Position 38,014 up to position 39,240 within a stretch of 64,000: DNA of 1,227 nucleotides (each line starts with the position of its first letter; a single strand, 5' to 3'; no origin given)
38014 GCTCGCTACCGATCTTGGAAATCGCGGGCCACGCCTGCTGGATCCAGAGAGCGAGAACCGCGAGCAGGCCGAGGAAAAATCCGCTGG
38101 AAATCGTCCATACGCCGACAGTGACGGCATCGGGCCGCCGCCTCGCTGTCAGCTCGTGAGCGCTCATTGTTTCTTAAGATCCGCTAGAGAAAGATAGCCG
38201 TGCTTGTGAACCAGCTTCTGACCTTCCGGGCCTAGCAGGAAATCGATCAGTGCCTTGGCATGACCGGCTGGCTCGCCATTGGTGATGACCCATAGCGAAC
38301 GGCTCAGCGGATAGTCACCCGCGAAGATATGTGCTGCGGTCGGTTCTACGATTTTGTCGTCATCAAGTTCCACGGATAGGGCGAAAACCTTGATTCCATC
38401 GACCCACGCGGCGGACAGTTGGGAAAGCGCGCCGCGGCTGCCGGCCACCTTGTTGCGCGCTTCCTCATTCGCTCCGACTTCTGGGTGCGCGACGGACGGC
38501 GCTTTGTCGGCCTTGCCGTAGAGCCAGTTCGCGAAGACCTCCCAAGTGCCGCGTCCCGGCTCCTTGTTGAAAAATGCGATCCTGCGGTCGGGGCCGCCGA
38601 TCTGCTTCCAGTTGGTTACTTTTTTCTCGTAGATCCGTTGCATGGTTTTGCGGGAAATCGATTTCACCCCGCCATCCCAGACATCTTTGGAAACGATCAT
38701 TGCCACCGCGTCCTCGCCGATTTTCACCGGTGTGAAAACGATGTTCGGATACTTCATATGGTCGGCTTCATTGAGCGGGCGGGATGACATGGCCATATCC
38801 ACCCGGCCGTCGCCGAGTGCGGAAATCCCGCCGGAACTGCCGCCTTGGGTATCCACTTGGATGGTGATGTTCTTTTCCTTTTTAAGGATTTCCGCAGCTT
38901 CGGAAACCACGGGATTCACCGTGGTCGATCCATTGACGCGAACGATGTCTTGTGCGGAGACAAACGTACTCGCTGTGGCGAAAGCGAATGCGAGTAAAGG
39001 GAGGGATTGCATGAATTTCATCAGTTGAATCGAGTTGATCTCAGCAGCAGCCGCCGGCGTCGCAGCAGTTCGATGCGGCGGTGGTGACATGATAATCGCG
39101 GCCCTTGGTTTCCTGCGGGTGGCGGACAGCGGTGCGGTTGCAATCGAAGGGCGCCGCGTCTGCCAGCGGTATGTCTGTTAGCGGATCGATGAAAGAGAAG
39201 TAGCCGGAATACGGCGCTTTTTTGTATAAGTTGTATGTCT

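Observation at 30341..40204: Ten-gene organoarsenic (arsenosugar) biosynthesis operon with its own dedicated ABC transporter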

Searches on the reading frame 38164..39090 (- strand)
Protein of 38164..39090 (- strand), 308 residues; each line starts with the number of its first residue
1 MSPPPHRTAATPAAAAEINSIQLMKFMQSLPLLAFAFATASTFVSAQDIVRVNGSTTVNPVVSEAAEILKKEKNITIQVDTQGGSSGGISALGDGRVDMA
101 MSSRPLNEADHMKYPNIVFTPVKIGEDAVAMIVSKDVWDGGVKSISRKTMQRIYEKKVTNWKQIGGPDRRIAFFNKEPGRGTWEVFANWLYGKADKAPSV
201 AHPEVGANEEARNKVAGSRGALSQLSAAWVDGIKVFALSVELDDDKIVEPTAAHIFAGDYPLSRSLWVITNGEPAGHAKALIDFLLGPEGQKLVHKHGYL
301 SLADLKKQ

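Call 3: search_protein_families(library=pfam, proteins=[window:38164-39090:-])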
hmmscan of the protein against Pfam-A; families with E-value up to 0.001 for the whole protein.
window:38164-39090:- (308 aa): 4 families
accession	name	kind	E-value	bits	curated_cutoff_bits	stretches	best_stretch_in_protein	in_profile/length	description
PF12849.12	PBP_like_2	-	1.3e-36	127.2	27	1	46-289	6-267/267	PBP superfamily domain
PF13531.11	SBP_bac_11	-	2.5e-11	44.2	25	1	51-299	2-226/227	Bacterial extracellular solute-binding protein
PF12727.12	PBP_like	-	1.6e-07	31.1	27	1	73-194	9-117/193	PBP superfamily domain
PF01547.30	SBP_bac_1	-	0.00054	20.5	26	1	65-292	16-307/307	Bacterial extracellular solute-binding protein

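Call 4: search_protein_families(library=ncbifam, proteins=[window:38164-39090:-])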
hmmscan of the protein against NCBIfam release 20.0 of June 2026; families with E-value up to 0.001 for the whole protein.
window:38164-39090:- (308 aa): 3 families
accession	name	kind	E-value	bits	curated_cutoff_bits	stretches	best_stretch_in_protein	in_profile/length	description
TIGR02136.1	ptsS_2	subfamily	1.5e-51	175.3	206.6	1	38-301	26-294/295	phosphate ABC transporter substrate-binding protein PstS family protein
TIGR00975.1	3a0107s03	equivalog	3.7e-10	39.4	205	1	51-163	2-114/315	phosphate ABC transporter substrate-binding protein PstS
NF008171.0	PRK10918.1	equivalog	5.4e-07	28.9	339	1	33-190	12-174/346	phosphate ABC transporter substrate-binding protein PstS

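Call 15: find_related_loci(query=window:38164-39021:-, collection=genome_contigs, flank=10000)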
Query window:38164-39021:- (285 aa) in genome_contigs; peptide patterns used: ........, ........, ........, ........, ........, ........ (x = any residue, [..] = any of these).
55 stretches matched a pattern; 10 encode a relative of the query (tblastn E <= 1e-3); 10 distinct loci.
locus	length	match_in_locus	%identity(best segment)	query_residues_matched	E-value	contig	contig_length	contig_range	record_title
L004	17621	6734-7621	54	4-284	3e-108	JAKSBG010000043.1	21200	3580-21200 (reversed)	MAG: Verrucomicrobiales bacterium isolate MAG.160 k141_11045400, whole genome shotgun sequence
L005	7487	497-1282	62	22-283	5e-107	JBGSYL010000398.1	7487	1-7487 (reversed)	MAG: Phycisphaeraceae bacterium isolate JTS-RE9 k141_8068185, whole genome shotgun sequence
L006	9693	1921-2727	59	6-276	1e-105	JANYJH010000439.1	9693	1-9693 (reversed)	MAG: Phragmitibacter sp. isolate GL140_3_metabinner_74 GL140_3_k141_2705877, whole genome shotgun sequence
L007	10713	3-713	62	47-284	8e-99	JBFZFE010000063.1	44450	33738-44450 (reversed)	MAG: Verrucomicrobiota bacterium isolate PPR_0607 k121_4546342, whole genome shotgun sequence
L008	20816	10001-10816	54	9-283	2e-97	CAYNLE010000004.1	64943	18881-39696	MAG TPA_asm: uncultured Verrucomicrobiales bacterium isolate SRP114822_co1_69 genome assembly, contig: NODE_46_length_64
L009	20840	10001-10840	55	7-285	4e-97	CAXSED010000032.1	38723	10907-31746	MAG: uncultured Chthoniobacterales bacterium isolate private_VT1_metawrap_bin.2 genome assembly, contig: private_VT1_met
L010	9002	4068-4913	55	2-283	1e-92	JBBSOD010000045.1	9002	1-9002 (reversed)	MAG: Chthoniobacterales bacterium isolate LS6_sbin.20 LS6_sbin.20_K_1763647_L_9002_cov_8.9910, whole genome shotgun sequ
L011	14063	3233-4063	52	5-279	2e-89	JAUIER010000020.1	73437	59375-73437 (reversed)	MAG: bacterium isolate 8_bin.41 NODE_526_length_73437_cov_1.333065, whole genome shotgun sequence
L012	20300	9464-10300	57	5-282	3e-87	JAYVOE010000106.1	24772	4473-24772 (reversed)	MAG: Spartobacteria bacterium isolate GL68_DN_concoct_85 GL68_DN_concoct_85_105, whole genome shotgun sequence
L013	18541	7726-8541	48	9-280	2e-82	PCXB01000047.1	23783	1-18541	MAG: Deltaproteobacteria bacterium CG11_big_fil_rev_8_21_14_0_20_45_16 CG11_8_21_14_0.20_scaffold_1099_c, whole genome s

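Call 19: search_protein_families(library=pfam, proteins=[L004:4354-6618:+, L004:10182-10541:-, L004:10960-12513:-, L004:3715-4329:+, L006:1093-1821:-, L006:5288-5590:+, L006:6039-8084:+, L008:13481-16114:+, L008:8940-9608:+, L008:7729-8916:-], max_evalue=0.00001)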
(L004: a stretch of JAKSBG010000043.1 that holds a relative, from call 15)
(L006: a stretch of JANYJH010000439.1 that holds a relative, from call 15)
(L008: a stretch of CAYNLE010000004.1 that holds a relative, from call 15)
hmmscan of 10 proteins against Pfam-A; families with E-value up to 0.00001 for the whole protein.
L004:4354-6618:+ (755 aa): 2 families
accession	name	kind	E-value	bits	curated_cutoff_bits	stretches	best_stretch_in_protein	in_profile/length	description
PF00593.30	TonB_dep_Rec_b-barrel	-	1.5e-15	58.4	27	1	286-710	12-436/436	TonB dependent receptor-like, beta-barrel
PF07715.20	Plug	-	7.2e-14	52.6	23.9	1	125-228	12-107/107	TonB-dependent Receptor Plug Domain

L004:10182-10541:- (120 aa): 2 families
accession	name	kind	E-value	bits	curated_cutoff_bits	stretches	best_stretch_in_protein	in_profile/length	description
PF01022.26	HTH_5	-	2.8e-11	43.5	22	1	34-80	1-47/47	Bacterial regulatory protein, arsR family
PF12840.13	HTH_20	-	3e-07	30.7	27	1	32-80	1-50/51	Helix-turn-helix domain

L004:10960-12513:- (518 aa): 1 family
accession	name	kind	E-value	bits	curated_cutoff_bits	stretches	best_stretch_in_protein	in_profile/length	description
PF03629.24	SASA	-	5.1e-13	49.6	24.8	0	106-235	3-114/226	Carbohydrate esterase, sialic acid-specific acetylesterase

L004:3715-4329:+ (205 aa): 3 families
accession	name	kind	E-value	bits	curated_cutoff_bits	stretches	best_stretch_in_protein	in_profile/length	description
PF04542.20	Sigma70_r2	-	2e-20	72.8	24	1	46-112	1-69/71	Sigma-70 region 2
PF08281.18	Sigma70_r4_2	-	1e-14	54.3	25.7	1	146-198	1-53/54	Sigma-70, region 4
PF07638.17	Sigma70_ECF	-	1.6e-12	48.1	21.1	1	31-203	7-183/185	ECF sigma factor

L006:1093-1821:- (243 aa): 0 families

L006:5288-5590:+ (101 aa): 7 families
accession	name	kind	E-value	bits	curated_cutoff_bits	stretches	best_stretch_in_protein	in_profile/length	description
PF12840.13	HTH_20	-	2.7e-14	53.3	27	1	13-62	1-51/51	Helix-turn-helix domain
PF01022.26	HTH_5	-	6.4e-13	48.8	22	1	16-60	2-46/47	Bacterial regulatory protein, arsR family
PF12802.13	MarR_2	-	5.9e-09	36.4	27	1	20-66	9-57/61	MarR family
PF25212.1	HVO_A0114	-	8.2e-07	29.2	27.6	1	4-68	10-75/84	HVO_A0114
PF01978.25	TrmB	-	1.2e-06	28.7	25.6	1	24-70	17-62/68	Sugar-specific transcriptional regulator TrmB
PF13412.12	HTH_24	-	2e-06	27.7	21.9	1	16-60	3-48/48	Winged helix-turn-helix DNA-binding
PF24033.1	DUF7342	-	3e-06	27.7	31.6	1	17-74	5-62/150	Family of unknown function (DUF7342)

L006:6039-8084:+ (682 aa): 2 families
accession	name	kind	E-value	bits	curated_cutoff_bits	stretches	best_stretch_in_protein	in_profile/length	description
PF01272.25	GreA_GreB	-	5.8e-17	61.9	26.9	1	603-678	2-76/77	Transcription elongation factor, GreA/GreB, C-term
PF03449.20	GreA_GreB_N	-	3.6e-14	53.2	24.5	1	528-595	3-70/71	Transcription elongation factor, N-terminal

L008:13481-16114:+ (878 aa): 3 families
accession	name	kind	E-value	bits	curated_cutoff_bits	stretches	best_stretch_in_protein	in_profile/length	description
PF22124.2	Glyco_hydro_95_cat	-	7e-111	371.5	27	1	276-679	1-408/408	Glycosyl hydrolase family 95 catalytic domain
PF14498.12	Glyco_hyd_65N_2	-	8.5e-40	137.6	27.7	2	98-240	90-232/234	Glycosyl hydrolase family 65, N-terminal domain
PF21307.2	Glyco_hydro_95_C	-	5.3e-27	94.6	27.6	1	681-777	1-94/94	Glycoside hydrolase family 95, C-terminal domain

L008:8940-9608:+ (223 aa): 1 family
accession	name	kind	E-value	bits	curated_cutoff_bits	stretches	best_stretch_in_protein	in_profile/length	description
PF01746.26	tRNA_m1G_MT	-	3.6e-60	203.5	27.3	1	23-219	2-195/195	tRNA (Guanine-1)-methyltransferase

L008:7729-8916:- (396 aa): 1 family
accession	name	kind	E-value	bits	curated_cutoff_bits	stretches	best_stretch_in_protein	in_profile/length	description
PF02684.21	LpxB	-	3.7e-82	276.6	22.6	1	23-366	1-348/374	Lipid-A-disaccharide synthetase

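Call 20: search_protein_families(library=pfam, proteins=[L011:2837-3142:+, L011:2147-2806:+, L011:6660-7112:+, L011:7226-7741:+, L011:7707-8531:+, L012:8442-9365:+, L012:12979-14469:+, L012:14632-17415:+, L012:7953-8369:-, L012:7510-7896:-], max_evalue=0.00001)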
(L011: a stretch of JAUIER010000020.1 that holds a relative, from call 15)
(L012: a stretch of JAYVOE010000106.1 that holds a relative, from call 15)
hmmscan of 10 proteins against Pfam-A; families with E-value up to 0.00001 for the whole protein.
L011:2837-3142:+ (102 aa): 2 families
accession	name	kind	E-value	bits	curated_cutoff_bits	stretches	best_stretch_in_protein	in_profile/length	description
PF01022.26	HTH_5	-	6.4e-18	64.8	22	1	19-65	1-47/47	Bacterial regulatory protein, arsR family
PF12840.13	HTH_20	-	2.4e-09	37.4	27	1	17-63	1-48/51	Helix-turn-helix domain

L011:2147-2806:+ (220 aa): 1 family
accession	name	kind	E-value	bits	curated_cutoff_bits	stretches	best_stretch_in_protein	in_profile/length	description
PF04115.18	Ureidogly_lyase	-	6.3e-06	26.4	23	0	71-193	4-143/162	Ureidoglycolate lyase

L011:6660-7112:+ (151 aa): 1 family
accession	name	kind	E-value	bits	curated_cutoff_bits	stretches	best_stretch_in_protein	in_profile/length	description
PF00254.34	FKBP_C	-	2.5e-31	108.3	21.1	1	62-148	4-94/94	FKBP-type peptidyl-prolyl cis-trans isomerase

L011:7226-7741:+ (172 aa): 0 families

L011:7707-8531:+ (275 aa): 0 families

L012:8442-9365:+ (308 aa): 2 families
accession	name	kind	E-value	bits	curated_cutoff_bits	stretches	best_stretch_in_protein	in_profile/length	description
PF12836.13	HHH_3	-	3.1e-13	50.1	27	1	244-297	5-62/65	Helix-hairpin-helix motif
PF00565.23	SNase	-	3.9e-08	34.2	21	1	61-191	2-106/107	Staphylococcal nuclease homologue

L012:12979-14469:+ (497 aa): 3 families
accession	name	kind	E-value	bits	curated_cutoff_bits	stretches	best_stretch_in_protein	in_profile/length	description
PF01593.30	Amino_oxidase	-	6.3e-16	59.1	19.8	1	17-405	2-386/443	Flavin containing amine oxidoreductase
PF13450.12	NAD_binding_8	-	7.9e-14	52.1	21.9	1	11-76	1-67/68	NAD(P)-binding Rossmann-like domain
PF01266.30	DAO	-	6.3e-07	29.7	27.9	0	9-40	2-33/353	FAD dependent oxidoreductase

L012:14632-17415:+ (928 aa): 1 family
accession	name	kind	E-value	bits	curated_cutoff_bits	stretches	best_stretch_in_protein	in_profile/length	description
PF00311.23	PEPcase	-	5.4e-223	743.2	22.4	1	61-928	64-919/919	Phosphoenolpyruvate carboxylase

L012:7953-8369:- (139 aa): 0 families

L012:7510-7896:- (129 aa): 0 families

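Call 22: search_solved_structures(query=window:38164-39021:-, max_evalue=0.00001, show_alignments=3)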
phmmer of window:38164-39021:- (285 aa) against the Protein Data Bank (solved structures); distinct sequences matched with E-value up to 0.00001: 11.
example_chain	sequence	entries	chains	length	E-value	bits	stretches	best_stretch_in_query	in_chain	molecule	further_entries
4gd5_A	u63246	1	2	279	2e-23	86.2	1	23-275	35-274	Phosphate ABC transporter, phosphate-binding protein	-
4q8r_A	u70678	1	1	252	2.3e-23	86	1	26-275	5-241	Phosphate ABC transporter, phosphate-binding protein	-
1twy_A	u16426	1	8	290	2.4e-21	79.3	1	9-283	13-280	ABC transporter, periplasmic substrate-binding protein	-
4ecf_A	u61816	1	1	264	2.1e-19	73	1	26-278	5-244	ABC-type phosphate transport system, periplasmic component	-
4n13_A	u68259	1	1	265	1.3e-18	70.4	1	24-279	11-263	Phosphate ABC transporter, periplasmic phosphate-binding protein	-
4exl_A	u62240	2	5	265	2.2e-16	63.1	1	28-283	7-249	Phosphate-binding protein pstS 1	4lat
4jwo_A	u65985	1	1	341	2.4e-16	63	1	23-279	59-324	Phosphate binding protein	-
9l8j_A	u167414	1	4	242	1.1e-14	57.5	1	27-271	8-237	Sll0540 protein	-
4h1x_A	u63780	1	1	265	2.2e-08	36.9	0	27-141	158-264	Phosphate-binding protein pstS 2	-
4pqj_A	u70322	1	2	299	2.3e-08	36.8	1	28-279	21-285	Phosphate binding protein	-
4omb_A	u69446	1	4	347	3.6e-08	36.1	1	27-279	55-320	Phosphate binding protein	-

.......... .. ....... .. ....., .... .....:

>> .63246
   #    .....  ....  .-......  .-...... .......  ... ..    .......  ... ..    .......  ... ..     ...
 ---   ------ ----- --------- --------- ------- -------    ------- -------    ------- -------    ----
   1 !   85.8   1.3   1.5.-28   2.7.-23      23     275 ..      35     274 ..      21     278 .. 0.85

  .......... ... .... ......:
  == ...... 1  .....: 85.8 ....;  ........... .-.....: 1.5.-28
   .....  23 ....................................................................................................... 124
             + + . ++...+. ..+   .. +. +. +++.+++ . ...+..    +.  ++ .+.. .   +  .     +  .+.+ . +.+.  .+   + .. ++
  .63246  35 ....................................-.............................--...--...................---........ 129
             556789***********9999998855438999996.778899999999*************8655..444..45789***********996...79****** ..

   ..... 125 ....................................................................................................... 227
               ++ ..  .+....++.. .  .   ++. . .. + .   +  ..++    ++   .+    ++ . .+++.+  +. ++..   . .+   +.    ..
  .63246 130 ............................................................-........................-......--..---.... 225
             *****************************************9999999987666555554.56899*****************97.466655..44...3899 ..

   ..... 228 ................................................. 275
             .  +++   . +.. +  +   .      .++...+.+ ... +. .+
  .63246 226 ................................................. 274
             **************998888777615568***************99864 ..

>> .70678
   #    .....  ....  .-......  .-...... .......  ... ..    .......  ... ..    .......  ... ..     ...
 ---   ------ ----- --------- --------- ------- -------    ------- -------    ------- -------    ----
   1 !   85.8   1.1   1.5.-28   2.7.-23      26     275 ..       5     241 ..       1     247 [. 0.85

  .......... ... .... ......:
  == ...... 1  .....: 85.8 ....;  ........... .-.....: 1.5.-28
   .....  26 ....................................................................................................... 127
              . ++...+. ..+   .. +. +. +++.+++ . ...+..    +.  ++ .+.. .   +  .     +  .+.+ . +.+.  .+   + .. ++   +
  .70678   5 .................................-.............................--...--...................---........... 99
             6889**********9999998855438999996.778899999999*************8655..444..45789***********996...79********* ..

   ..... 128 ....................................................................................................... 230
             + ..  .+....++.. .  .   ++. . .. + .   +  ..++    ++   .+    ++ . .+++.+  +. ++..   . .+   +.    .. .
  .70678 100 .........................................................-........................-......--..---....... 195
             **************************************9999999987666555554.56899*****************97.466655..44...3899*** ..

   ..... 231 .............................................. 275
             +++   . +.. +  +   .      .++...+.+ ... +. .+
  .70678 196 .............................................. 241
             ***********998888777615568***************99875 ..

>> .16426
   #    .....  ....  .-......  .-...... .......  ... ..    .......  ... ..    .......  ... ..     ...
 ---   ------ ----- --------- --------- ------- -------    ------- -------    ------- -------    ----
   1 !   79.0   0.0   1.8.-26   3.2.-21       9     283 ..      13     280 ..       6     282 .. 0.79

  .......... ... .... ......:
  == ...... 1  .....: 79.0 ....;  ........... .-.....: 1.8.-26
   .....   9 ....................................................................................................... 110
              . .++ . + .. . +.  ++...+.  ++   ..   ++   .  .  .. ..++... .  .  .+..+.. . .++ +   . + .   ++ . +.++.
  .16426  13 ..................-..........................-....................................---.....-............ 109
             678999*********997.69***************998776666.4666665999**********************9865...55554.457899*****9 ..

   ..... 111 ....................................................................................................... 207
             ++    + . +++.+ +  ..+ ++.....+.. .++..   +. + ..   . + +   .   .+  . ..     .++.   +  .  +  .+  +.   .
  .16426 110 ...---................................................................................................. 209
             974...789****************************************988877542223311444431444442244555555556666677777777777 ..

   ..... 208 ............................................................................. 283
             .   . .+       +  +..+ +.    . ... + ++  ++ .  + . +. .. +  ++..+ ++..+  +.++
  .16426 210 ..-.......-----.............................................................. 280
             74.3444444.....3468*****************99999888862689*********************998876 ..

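Call 24: find_homologous_proteins(query=window:38164-39021:-, max_evalue=1e-30)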
Query window:38164-39021:- (285 aa): 1812 proteins with E <= 1e-30 among 4125 candidates; the best 120 are listed.
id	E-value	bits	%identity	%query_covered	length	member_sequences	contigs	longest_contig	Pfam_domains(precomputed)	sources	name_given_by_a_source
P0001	5.6e-186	634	100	100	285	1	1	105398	PF13531.12,PF12727.13,PF12849.13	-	-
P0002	4.3e-143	494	83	92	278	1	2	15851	PF13531.12,PF12727.13,PF12849.13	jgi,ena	jgi:phosphate transport system substrate-binding protein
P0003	3.5e-139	481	78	96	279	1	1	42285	PF13531.12,PF12727.13,PF12849.13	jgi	jgi:phosphate transport system substrate-binding protein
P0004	3.0e-138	478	79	93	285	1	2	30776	PF13531.12,PF12727.13,PF12849.13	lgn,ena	-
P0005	7.5e-138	476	77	96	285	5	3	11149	PF13531.12,PF12727.13,PF12849.13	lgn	-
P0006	1.0e-135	469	75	99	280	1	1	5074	PF13531.12,PF12727.13,PF12849.13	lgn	-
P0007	1.4e-135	469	77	93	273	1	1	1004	PF13531.12,PF12727.13,PF12849.13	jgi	jgi:phosphate transport system substrate-binding protein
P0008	3.0e-134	465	73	98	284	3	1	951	PF13531.12,PF12727.13,PF12849.13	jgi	jgi:phosphate transport system substrate-binding protein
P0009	5.7e-132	457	73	96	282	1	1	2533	PF13531.12,PF12727.13,PF12849.13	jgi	jgi:phosphate transport system substrate-binding protein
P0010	1.3e-131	456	74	97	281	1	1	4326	PF13531.12,PF12727.13,PF12849.13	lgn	-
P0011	1.4e-129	449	75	93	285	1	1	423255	PF13531.12,PF12727.13,PF12849.13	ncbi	ncbi:phosphate ABC transporter substrate-binding protein (plasmid) [Verrucomicrobiaceae bacterium 22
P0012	1.5e-128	446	74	93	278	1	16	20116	PF13531.12,PF12727.13,PF12849.13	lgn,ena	-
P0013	1.3e-127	443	74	93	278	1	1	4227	PF13531.12,PF12727.13,PF12849.13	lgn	-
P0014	1.7e-127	442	76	93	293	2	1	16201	PF13531.12,PF12727.13,PF12849.13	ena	-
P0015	5.6e-126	437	69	96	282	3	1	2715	PF13531.12,PF12727.13,PF12849.13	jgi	-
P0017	1.7e-123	429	70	95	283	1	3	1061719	PF13531.12,PF12727.13,PF12849.13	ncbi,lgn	ncbi:MAG: phosphate ABC transporter substrate-binding protein [Luteolibacter sp.]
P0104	1.6e-107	377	61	98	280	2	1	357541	PF13531.12,PF12727.13,PF12849.13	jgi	jgi:phosphate transport system substrate-binding protein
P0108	2.3e-107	376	61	96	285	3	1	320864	PF13531.12,PF12727.13,PF12849.13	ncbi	ncbi:MAG: phosphate ABC transporter substrate-binding protein [Candidatus Binatia bacterium]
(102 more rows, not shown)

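Call 25: find_encoding_contigs(protein=P0003, flank=10000, max_places=1)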
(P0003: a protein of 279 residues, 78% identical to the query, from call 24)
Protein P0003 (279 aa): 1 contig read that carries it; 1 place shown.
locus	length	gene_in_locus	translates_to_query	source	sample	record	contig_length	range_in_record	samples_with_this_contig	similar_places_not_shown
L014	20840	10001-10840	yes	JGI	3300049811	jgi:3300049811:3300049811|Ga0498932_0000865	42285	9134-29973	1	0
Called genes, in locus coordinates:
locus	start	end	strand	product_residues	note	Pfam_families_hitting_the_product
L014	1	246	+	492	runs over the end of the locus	PF01370:Epimerase, PF05368:NmrA, PF13460:NAD_binding_10, PF11066:DUF2867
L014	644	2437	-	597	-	PF08439:Peptidase_M3_N, PF01432:Peptidase_M3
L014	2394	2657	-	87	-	-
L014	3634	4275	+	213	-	-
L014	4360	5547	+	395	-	PF00872:Transposase_mut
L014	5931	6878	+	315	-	PF13087:AAA_12, PF18741:MTES_1575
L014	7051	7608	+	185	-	PF04542:Sigma70_r2, PF22029:PhyR_sigma2 (faint), PF08281:Sigma70_r4_2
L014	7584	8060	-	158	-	-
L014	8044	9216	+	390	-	PF01135:PCMT (weak), PF01728:FtsJ (weak), PF01209:Ubie_methyltran, PF13489:Methyltransf_23, PF13847:Methyltransf_31, PF08241:Methyltransf_11 (weak), PF08242:Methyltransf_12 (weak), PF13649:Methyltransf_25, +2 more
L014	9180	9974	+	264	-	PF00578:AhpC-TSA, PF08534:Redoxin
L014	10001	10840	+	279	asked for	PF12849:PBP_like_2, PF13531:SBP_bac_11, PF12727:PBP_like (weak)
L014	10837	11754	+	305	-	PF00528:BPD_transp_1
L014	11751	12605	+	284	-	PF00528:BPD_transp_1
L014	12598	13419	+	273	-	PF00005:ABC_tran, PF13401:AAA_22 (weak), PF13304:AAA_21 (weak)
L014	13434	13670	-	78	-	-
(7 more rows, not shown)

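Call 26: find_encoding_contigs(protein=P0011, flank=10000, max_places=1)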
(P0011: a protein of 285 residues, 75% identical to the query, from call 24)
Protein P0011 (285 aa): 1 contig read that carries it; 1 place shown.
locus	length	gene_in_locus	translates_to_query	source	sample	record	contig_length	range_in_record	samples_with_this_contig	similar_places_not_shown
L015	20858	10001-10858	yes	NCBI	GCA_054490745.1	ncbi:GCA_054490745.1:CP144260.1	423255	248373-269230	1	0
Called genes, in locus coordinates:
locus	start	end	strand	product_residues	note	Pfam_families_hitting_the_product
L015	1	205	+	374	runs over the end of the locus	PF12679:ABC2_membrane_2, PF12698:ABC2_membrane_3, PF01061:ABC2_membrane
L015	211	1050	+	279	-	PF18306:LDcluster4, PF03641:Lysine_decarbox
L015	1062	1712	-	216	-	PF00072:Response_reg, PF08281:Sigma70_r4_2 (weak), PF00196:GerE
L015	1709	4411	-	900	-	PF01590:GAF, PF08447:PAS_3, PF00989:PAS, PF08448:PAS_4, PF13426:PAS_9, PF08447:PAS_3, PF07730:HisKA_3, PF02518:HATPase_c, +2 more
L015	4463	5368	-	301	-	PF00696:AA_kinase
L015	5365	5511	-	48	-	-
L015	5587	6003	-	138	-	PF00210:Ferritin, PF02915:Rubrerythrin (weak)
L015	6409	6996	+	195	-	-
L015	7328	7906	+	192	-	PF04542:Sigma70_r2, PF08281:Sigma70_r4_2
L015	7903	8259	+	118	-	PF13490:zf-HC2 (weak)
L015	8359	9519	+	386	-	PF01728:FtsJ (weak), PF13489:Methyltransf_23, PF01135:PCMT (weak), PF01209:Ubie_methyltran (weak), PF13847:Methyltransf_31, PF13649:Methyltransf_25, PF08241:Methyltransf_11 (weak), PF13847:Methyltransf_31, +2 more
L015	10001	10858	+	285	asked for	PF12849:PBP_like_2, PF13531:SBP_bac_11, PF12727:PBP_like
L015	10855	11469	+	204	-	-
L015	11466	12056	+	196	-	-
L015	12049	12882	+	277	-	PF00005:ABC_tran, PF13304:AAA_21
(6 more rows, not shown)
